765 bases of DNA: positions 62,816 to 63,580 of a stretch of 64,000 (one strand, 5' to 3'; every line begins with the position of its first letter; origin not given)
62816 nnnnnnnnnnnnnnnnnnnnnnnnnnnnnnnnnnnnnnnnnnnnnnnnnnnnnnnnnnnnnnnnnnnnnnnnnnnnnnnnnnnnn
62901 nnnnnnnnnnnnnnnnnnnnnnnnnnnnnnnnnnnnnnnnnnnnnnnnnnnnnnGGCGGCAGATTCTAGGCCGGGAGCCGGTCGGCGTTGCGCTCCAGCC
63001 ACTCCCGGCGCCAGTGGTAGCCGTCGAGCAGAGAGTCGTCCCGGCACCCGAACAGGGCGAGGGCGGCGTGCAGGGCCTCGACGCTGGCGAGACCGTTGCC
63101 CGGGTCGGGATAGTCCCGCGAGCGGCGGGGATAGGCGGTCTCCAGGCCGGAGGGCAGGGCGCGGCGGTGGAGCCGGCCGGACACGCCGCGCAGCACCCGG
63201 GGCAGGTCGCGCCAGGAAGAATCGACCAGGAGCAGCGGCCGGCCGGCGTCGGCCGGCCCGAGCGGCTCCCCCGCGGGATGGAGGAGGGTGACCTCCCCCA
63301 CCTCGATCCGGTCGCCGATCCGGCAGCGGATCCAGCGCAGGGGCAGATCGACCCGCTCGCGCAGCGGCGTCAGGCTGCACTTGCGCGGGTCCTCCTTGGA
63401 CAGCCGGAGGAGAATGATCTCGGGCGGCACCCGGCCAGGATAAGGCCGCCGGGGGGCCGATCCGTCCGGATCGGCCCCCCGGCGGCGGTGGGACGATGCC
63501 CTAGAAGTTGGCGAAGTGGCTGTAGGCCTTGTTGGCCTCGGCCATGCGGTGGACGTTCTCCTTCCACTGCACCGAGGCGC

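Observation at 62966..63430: Tsr3-like (DTW/TDD superfamily) gene inserted between rpsG and fusA in a bacterial str operon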

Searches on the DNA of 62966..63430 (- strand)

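Call 42: search_rna_families(sources=[L055, L043, L071], threshold=gathering)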
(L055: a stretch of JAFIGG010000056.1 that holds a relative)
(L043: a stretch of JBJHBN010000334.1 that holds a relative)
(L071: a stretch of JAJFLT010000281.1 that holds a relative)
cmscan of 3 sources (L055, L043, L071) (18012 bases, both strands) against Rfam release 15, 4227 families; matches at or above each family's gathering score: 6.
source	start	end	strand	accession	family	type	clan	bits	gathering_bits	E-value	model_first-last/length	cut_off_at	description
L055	7095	8629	+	RF00177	SSU_rRNA_bacteria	Gene; rRNA;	CL00111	1555.1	50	0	1-1533/1533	no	Bacterial small subunit ribosomal RNA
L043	3063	3952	+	RF00177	SSU_rRNA_bacteria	Gene; rRNA;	CL00111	828.7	50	7.5e-262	1-866/1533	3'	Bacterial small subunit ribosomal RNA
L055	9250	9785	+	RF02541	LSU_rRNA_bacteria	Gene; rRNA;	CL00112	482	50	1.4e-155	1-536/2925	3'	Bacterial large subunit ribosomal RNA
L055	8995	9068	+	RF00005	tRNA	Gene; tRNA;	CL00001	71.8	29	2.9e-14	1-71/71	no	tRNA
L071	4158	4275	+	RF00177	SSU_rRNA_bacteria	Gene; rRNA;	CL00111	68.6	50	7.5e-18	1-111/1533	3'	Bacterial small subunit ribosomal RNA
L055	8882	8954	+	RF00005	tRNA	Gene; tRNA;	CL00001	66.2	29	9.9e-13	1-71/71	no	tRNA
